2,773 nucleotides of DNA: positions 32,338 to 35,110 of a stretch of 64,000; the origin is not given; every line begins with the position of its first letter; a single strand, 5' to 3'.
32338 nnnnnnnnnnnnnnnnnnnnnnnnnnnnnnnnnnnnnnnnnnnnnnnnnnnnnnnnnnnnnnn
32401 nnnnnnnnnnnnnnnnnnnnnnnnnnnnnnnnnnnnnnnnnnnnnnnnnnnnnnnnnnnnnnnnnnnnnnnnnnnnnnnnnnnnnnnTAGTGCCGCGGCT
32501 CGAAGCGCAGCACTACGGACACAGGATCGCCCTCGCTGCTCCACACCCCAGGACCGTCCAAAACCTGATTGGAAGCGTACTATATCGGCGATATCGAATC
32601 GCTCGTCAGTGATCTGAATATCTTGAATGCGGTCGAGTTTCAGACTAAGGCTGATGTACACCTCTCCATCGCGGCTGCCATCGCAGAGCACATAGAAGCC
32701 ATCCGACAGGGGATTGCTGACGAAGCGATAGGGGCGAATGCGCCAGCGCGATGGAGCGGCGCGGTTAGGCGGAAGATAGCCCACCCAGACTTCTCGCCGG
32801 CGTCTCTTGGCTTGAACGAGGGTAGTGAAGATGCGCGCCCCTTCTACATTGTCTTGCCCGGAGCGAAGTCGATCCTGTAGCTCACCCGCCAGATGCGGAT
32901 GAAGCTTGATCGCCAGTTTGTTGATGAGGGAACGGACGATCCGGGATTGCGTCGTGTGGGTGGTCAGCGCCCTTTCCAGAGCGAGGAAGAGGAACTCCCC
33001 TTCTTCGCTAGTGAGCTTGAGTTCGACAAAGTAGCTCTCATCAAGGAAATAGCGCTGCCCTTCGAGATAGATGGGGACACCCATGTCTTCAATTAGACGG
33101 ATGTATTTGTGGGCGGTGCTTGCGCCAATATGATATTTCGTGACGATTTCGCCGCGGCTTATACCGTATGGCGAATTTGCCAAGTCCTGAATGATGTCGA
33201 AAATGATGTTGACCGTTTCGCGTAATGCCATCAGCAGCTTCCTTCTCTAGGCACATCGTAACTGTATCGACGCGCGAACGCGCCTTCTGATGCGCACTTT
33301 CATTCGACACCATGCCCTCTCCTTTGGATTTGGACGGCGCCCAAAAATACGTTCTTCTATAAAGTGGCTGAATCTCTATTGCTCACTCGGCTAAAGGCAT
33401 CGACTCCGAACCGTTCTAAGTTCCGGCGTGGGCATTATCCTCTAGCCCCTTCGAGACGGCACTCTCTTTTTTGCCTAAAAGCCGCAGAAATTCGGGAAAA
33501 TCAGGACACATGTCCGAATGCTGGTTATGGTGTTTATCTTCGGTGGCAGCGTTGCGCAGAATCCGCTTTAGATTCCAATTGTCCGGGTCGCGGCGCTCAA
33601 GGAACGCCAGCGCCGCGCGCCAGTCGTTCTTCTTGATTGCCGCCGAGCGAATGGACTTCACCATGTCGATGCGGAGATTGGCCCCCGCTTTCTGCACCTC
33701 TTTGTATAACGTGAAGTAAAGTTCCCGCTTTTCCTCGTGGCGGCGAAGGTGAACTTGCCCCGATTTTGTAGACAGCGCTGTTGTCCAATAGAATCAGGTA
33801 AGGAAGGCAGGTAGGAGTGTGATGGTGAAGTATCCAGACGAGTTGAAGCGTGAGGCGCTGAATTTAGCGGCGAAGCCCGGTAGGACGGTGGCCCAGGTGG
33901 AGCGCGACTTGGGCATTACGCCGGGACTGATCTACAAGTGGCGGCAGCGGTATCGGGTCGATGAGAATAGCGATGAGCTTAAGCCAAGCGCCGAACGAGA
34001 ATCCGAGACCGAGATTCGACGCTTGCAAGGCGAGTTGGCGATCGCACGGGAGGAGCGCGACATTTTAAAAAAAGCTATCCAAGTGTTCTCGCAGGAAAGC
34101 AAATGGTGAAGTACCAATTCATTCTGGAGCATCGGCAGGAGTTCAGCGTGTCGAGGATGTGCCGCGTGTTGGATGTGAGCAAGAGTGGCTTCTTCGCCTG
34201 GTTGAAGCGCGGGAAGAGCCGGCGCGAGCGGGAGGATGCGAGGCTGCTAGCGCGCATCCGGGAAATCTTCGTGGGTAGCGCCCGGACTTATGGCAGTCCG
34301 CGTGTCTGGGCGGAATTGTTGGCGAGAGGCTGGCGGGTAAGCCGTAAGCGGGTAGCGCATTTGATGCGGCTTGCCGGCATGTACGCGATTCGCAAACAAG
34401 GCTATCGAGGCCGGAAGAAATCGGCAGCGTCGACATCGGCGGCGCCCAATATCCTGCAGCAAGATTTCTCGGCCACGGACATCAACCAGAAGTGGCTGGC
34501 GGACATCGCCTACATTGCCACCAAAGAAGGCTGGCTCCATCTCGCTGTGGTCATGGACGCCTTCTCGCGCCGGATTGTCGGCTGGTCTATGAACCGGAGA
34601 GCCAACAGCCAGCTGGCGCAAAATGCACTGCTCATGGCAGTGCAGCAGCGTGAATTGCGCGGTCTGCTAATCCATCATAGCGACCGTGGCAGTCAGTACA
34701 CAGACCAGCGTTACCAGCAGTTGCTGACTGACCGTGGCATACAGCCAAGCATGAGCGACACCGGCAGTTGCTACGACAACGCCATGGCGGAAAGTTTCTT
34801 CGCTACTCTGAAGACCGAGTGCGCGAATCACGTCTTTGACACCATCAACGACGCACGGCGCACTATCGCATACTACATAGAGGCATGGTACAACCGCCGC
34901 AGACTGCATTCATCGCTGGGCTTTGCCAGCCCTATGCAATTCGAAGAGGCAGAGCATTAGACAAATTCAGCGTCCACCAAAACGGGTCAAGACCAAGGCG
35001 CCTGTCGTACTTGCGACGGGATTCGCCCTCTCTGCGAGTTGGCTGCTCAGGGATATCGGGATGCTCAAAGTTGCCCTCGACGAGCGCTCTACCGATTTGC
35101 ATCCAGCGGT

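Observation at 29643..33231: WYL regulator and Cas3 share one reading frame: a frameshifted HTH-WYL-WCX-Cas3 fusion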

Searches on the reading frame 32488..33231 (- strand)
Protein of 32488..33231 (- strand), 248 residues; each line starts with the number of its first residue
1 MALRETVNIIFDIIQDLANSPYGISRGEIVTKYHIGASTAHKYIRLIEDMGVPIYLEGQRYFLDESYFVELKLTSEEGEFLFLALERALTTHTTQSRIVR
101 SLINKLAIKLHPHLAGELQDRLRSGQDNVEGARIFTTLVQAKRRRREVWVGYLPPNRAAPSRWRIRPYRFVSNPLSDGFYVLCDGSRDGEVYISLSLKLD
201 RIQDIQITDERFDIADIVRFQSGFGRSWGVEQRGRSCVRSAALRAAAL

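Call 5: search_protein_families(library=pfam, max_evalue=0.1, proteins=[window:32488-33231:-])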
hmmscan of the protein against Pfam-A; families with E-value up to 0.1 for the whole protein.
seq(248 aa): 2 families
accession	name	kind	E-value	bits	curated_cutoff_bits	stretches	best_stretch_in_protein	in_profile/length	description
PF13280.12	WYL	-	4.6e-06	27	21.8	1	134-207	2-70/70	WYL domain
PF08279.18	HTH_11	-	8.9e-05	22.7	25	1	11-60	3-52/55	HTH domain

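Call 26: list_cluster_members(proteins=[P0006, window:32488-33231:-, P0014, P0018])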
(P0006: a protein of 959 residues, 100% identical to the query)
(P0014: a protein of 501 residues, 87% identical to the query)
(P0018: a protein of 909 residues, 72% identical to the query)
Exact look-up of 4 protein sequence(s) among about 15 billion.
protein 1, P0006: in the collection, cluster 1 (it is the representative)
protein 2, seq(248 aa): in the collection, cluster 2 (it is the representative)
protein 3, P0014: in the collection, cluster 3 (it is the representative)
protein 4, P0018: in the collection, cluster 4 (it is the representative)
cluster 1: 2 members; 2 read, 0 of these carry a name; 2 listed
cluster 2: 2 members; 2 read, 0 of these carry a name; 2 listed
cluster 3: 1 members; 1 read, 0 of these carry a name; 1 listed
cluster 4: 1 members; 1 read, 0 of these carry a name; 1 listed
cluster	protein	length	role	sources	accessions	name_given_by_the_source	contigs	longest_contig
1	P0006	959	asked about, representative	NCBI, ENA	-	-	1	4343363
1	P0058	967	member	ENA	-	-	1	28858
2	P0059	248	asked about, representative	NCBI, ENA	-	-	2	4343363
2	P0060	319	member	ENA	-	-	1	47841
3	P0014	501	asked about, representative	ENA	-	-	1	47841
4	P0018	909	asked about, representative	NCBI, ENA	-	-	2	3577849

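Call 28: find_encoding_contigs(protein=P0059, flank=10000, max_places=6)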
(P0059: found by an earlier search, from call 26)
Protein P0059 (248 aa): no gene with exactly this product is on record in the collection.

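Call 29: find_encoding_contigs(protein=P0058, flank=10000, max_places=6)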
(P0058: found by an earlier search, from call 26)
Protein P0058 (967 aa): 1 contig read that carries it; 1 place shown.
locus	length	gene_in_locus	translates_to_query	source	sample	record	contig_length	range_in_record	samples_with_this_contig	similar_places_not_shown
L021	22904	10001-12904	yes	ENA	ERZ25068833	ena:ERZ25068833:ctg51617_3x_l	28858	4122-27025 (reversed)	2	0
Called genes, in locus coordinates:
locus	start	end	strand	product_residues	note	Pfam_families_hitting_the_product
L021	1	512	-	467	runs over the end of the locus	-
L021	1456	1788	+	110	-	PF13340:DUF4096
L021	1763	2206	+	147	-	PF01609:DDE_Tnp_1, PF13359:DDE_Tnp_4 (weak), PF13612:DDE_Tnp_1_3, PF13586:DDE_Tnp_1_2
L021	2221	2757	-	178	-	-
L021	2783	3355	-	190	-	-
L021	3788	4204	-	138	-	-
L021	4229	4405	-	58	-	-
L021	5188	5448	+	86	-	-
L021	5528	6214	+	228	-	PF13304:AAA_21, PF13175:AAA_15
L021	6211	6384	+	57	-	-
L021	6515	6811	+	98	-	-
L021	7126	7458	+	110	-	-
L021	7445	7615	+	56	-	-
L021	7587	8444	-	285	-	PF13276:HTH_21, PF00665:rve, PF13683:rve_3, PF13333:rve_2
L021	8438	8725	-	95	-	PF01527:HTH_Tnp_1, PF13518:HTH_28 (faint)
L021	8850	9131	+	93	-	-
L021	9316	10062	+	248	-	PF13280:WYL (weak)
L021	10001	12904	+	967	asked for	PF25583:WCX, PF18019:Cas3_HD, PF01966:HD (weak), PF04851:ResIII (weak), PF00270:DEAD, PF22590:Cas3-like_C_2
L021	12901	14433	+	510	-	PF09481:CRISPR_Cse1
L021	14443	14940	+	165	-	PF09485:CRISPR_Cse2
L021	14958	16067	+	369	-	PF09344:Cas_CT1975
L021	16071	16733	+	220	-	PF09704:Cas_Cas5d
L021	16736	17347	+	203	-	PF08798:CRISPR_assoc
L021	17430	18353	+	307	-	PF01867:Cas_Cas1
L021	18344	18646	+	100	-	PF09707:Cas_Cas2CT1978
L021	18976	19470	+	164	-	-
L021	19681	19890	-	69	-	-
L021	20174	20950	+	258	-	PF00589:Phage_integrase (weak)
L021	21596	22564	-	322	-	PF00041:fn3, PF16656:Pur_ac_phosph_N (faint), PF25059:FN3_DSCAM-DSCAML_C (faint), PF00041:fn3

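Call 30: find_encoding_contigs(protein=P0060, flank=10000, max_places=4)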
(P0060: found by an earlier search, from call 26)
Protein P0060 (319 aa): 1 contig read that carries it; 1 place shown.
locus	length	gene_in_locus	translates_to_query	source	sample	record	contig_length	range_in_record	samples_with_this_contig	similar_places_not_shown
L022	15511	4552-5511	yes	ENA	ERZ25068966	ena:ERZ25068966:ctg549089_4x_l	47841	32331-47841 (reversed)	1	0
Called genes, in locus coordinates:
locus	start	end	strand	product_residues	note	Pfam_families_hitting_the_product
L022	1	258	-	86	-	?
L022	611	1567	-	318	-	-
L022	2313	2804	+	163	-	PF13175:AAA_15, PF13476:AAA_23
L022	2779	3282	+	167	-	PF13304:AAA_21, PF13175:AAA_15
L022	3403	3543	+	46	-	-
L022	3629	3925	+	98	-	-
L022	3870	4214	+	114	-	-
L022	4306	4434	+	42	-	-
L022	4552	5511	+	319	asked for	PF13280:WYL (weak), PF25583:WCX (weak)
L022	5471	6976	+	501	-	PF18019:Cas3_HD, PF01966:HD (weak), PF00270:DEAD (faint), PF04851:ResIII (weak)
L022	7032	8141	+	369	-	PF00271:Helicase_C, PF22590:Cas3-like_C_2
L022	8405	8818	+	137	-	PF09481:CRISPR_Cse1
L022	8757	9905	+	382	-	PF09481:CRISPR_Cse1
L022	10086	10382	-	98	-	-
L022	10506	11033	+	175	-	PF09344:Cas_CT1975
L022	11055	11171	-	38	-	-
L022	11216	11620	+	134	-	PF09344:Cas_CT1975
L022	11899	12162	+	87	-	PF09704:Cas_Cas5d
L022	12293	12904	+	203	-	PF08798:CRISPR_assoc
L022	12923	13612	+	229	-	PF01867:Cas_Cas1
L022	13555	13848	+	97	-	-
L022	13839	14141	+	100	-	PF09707:Cas_Cas2CT1978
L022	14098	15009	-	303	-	-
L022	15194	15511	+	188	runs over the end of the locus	-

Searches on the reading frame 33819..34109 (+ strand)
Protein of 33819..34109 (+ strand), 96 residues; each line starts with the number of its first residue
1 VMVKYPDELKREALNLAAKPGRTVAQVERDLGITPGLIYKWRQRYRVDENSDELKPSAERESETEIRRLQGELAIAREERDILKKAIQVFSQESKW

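Call 80: search_protein_families(library=pfam, max_evalue=0.01, proteins=[window:33819-34109:+])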
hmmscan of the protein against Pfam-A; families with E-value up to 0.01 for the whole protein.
window:33819-34109:+ (96 aa): 3 families
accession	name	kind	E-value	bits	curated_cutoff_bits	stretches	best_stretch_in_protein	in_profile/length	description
PF01527.26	HTH_Tnp_1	-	1.4e-13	51.3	24.1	1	4-74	6-75/75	Transposase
PF13518.12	HTH_28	-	9.4e-06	26.1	25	1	10-47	2-38/52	Helix-turn-helix domain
PF13384.12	HTH_23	-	3.9e-05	23.8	24.6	1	9-46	6-42/50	Homeodomain-like domain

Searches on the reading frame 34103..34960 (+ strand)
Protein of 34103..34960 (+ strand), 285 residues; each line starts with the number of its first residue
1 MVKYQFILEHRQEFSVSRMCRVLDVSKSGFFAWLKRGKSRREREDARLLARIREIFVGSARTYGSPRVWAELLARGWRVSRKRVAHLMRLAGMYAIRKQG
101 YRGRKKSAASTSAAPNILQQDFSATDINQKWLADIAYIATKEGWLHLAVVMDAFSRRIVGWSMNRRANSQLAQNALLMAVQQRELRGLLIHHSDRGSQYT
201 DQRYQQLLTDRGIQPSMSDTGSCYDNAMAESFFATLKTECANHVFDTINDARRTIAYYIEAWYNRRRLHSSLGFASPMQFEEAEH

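Call 80: search_protein_families(library=pfam, max_evalue=0.01, proteins=[window:34103-34960:+])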
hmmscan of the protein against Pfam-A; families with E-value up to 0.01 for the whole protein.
window:34103-34960:+ (285 aa): 5 families
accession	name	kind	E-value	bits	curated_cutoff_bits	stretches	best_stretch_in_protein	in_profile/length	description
PF00665.32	rve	-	7.1e-28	97.3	32.6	1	128-223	5-102/102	Integrase core domain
PF13276.12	HTH_21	-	1.1e-17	64.5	28.1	1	44-99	3-58/60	HTH-like domain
PF13683.12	rve_3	-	1.7e-16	60.2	26.5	1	211-277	1-67/67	Integrase core domain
PF13333.12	rve_2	-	6.1e-12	45.9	22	1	230-282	1-53/56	Integrase core domain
PF01527.26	HTH_Tnp_1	-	0.0062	17.2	24.1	0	3-49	12-61/75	Transposase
